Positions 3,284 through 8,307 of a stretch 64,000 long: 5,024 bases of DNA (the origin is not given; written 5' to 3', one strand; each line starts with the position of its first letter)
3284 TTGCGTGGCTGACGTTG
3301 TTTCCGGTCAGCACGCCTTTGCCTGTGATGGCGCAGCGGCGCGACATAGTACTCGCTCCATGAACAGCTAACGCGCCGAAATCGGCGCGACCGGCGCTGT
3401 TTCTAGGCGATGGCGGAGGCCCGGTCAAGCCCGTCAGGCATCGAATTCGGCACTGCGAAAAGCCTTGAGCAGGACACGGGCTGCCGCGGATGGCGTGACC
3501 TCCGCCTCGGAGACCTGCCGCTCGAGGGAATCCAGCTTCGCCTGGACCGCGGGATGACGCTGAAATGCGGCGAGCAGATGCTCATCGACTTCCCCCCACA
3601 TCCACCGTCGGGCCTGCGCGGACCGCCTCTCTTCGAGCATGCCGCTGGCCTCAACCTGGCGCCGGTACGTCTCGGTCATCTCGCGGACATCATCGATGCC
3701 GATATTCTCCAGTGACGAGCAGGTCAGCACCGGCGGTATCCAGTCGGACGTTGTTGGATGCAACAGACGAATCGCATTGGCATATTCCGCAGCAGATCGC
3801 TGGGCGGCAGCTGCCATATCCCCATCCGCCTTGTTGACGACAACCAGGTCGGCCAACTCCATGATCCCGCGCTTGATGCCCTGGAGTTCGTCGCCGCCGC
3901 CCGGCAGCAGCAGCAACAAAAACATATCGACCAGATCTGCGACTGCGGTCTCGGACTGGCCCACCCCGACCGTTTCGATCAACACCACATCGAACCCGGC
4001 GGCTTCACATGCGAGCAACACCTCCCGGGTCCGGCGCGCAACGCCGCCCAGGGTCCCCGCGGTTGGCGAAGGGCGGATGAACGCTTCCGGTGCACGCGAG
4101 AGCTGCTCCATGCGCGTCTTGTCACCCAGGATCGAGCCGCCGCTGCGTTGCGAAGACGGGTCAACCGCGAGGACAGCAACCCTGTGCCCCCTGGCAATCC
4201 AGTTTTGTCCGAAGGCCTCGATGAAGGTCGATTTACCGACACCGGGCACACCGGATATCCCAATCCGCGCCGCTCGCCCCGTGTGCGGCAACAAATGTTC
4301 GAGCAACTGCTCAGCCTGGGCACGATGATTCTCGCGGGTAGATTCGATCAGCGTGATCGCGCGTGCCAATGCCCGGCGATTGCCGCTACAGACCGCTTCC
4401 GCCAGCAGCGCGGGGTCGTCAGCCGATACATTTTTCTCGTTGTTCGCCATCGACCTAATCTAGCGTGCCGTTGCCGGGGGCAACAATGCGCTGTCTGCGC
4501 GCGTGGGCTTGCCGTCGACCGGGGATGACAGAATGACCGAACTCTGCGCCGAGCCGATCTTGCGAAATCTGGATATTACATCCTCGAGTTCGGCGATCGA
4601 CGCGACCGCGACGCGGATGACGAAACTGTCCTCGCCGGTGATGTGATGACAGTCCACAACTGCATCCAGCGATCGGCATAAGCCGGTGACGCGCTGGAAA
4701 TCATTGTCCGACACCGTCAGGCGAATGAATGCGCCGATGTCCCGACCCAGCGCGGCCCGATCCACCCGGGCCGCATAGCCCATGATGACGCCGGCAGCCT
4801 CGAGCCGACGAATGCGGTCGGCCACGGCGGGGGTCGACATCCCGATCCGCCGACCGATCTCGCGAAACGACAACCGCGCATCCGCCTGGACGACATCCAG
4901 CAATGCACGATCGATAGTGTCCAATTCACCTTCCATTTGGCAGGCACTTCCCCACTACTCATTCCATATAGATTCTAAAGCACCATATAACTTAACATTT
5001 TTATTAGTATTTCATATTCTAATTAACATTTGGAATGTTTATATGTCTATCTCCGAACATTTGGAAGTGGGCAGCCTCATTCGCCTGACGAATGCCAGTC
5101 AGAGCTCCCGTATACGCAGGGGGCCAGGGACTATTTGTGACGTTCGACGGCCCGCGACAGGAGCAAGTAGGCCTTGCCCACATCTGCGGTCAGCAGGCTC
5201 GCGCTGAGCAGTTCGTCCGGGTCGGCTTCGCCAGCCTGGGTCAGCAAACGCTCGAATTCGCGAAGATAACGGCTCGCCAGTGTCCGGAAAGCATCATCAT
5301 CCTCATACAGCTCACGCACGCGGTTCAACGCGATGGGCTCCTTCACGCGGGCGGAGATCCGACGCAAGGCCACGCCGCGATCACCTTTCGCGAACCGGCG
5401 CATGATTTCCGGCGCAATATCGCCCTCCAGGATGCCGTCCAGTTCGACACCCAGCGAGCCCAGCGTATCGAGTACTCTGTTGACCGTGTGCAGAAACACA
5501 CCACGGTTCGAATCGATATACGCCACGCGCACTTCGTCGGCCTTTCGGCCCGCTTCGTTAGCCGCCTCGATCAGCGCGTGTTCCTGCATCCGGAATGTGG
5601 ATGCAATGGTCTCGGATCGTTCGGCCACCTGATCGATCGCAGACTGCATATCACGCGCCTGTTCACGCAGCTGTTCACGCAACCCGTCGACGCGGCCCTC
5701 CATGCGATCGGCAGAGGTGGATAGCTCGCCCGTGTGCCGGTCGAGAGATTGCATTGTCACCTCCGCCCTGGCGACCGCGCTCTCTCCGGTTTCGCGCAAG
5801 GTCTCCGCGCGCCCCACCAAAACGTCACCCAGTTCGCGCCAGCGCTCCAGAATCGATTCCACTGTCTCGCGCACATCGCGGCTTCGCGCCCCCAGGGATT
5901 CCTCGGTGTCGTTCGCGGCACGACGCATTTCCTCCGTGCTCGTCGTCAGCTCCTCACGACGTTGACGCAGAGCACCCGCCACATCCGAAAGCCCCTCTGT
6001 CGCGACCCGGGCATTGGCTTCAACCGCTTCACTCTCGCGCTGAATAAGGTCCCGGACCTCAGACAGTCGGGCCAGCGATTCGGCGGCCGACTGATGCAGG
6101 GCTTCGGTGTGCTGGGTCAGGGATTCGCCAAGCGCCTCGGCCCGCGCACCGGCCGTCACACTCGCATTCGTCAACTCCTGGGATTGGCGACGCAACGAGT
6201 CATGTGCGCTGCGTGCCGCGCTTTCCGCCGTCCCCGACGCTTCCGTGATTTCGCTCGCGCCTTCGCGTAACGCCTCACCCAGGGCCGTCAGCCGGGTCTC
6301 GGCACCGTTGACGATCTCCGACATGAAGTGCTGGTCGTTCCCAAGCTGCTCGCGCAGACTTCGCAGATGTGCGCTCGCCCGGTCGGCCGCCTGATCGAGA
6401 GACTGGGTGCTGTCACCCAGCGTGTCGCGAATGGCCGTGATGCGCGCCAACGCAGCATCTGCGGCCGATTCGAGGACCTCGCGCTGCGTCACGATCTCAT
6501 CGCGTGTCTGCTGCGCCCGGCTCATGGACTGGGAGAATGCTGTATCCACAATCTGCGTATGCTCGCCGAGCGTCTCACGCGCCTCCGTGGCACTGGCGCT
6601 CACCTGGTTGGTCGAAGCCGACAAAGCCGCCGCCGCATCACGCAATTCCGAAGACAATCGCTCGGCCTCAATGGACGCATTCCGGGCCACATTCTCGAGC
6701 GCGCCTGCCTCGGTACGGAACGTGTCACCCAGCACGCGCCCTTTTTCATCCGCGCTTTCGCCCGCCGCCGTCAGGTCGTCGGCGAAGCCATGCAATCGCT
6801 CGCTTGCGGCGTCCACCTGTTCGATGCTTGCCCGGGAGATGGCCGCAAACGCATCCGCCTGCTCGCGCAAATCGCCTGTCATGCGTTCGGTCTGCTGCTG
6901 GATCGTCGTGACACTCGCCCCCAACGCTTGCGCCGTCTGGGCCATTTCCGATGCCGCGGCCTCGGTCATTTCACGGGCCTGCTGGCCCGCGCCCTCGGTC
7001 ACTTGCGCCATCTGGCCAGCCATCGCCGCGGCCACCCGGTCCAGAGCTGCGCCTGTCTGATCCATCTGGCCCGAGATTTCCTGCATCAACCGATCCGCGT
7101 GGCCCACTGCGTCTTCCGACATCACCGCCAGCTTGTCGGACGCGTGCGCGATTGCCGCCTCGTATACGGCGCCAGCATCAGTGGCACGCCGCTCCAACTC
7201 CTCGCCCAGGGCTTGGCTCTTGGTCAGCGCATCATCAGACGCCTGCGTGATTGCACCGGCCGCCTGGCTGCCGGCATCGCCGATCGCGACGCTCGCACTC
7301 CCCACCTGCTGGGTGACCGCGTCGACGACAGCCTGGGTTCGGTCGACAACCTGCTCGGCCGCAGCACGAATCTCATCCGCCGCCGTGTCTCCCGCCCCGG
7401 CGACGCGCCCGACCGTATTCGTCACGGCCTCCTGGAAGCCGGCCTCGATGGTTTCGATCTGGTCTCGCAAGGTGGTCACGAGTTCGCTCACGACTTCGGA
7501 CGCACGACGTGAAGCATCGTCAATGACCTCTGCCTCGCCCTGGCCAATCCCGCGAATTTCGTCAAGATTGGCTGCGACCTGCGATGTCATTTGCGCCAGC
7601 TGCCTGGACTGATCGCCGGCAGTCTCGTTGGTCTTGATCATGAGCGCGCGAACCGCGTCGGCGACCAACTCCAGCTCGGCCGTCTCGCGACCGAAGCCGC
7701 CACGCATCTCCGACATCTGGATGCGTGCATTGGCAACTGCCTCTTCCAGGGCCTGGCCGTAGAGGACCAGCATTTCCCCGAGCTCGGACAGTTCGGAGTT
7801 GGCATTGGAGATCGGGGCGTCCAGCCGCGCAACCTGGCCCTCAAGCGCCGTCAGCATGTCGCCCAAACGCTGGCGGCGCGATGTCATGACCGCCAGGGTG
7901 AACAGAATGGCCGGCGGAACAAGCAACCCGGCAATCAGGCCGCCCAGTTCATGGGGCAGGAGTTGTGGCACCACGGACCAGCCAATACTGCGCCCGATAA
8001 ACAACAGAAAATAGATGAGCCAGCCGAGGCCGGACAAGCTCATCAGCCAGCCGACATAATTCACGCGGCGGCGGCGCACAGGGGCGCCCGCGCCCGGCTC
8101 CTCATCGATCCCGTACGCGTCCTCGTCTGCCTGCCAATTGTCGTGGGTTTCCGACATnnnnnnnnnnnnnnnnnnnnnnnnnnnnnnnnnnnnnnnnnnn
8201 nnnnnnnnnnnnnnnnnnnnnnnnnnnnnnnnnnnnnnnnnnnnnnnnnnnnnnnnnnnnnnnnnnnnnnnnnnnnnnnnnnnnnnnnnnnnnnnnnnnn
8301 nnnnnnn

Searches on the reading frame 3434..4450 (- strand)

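Call 34: search_protein_families(library=pfam, proteins=[window:3434-4450:-], max_evalue=0.0001)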
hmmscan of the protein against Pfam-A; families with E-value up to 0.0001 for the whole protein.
window:3434-4450:- (338 aa): 2 families
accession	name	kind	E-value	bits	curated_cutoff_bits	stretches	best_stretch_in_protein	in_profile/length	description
PF03308.22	MeaB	-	2.5e-113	378.1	23.1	1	28-298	1-270/273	Methylmalonyl Co-A mutase-associated GTPase MeaB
PF02492.25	cobW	-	1.9e-05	24.8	20.7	0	63-228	3-173/180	CobW/HypB/UreG, nucleotide-binding domain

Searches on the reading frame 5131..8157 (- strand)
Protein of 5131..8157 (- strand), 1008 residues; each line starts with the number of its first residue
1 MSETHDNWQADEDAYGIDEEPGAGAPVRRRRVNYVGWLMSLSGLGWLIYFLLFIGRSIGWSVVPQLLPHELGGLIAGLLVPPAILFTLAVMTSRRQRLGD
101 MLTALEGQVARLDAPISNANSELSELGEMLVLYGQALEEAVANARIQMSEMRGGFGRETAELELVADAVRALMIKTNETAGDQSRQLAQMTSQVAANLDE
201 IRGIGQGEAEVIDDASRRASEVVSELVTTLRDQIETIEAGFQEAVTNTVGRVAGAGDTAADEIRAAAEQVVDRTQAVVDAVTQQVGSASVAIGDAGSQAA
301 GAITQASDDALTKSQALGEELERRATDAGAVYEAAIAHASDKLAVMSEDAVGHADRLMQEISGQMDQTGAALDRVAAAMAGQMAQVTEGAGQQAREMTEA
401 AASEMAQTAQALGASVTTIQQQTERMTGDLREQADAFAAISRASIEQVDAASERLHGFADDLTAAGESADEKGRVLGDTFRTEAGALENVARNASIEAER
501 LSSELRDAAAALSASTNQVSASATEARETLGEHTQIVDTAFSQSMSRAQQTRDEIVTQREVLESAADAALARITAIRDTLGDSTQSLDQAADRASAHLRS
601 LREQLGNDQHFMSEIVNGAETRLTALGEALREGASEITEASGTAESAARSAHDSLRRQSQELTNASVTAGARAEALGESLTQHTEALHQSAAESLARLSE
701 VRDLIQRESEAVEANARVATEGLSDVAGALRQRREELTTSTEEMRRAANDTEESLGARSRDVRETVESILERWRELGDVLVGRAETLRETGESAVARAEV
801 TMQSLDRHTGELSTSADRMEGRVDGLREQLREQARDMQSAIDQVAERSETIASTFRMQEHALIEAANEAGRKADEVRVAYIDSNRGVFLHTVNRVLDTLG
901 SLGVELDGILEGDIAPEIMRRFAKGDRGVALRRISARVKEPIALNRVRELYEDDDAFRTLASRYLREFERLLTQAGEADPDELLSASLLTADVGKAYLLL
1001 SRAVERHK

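Call 34: search_protein_families(library=pfam, proteins=[window:5131-8157:-], max_evalue=0.0001)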
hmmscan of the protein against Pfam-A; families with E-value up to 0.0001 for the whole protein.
window:5131-8157:- (1008 aa): 2 families
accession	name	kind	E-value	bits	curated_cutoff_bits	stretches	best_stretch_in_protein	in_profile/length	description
PF01442.23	Apolipoprotein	-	7.8e-12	45.7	90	0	671-850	11-183/190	Apolipoprotein A1/A4/E domain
PF07464.16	ApoLp-III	-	2.4e-10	41.2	36.3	0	176-285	23-136/146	Apolipophorin-III precursor (apoLp-III)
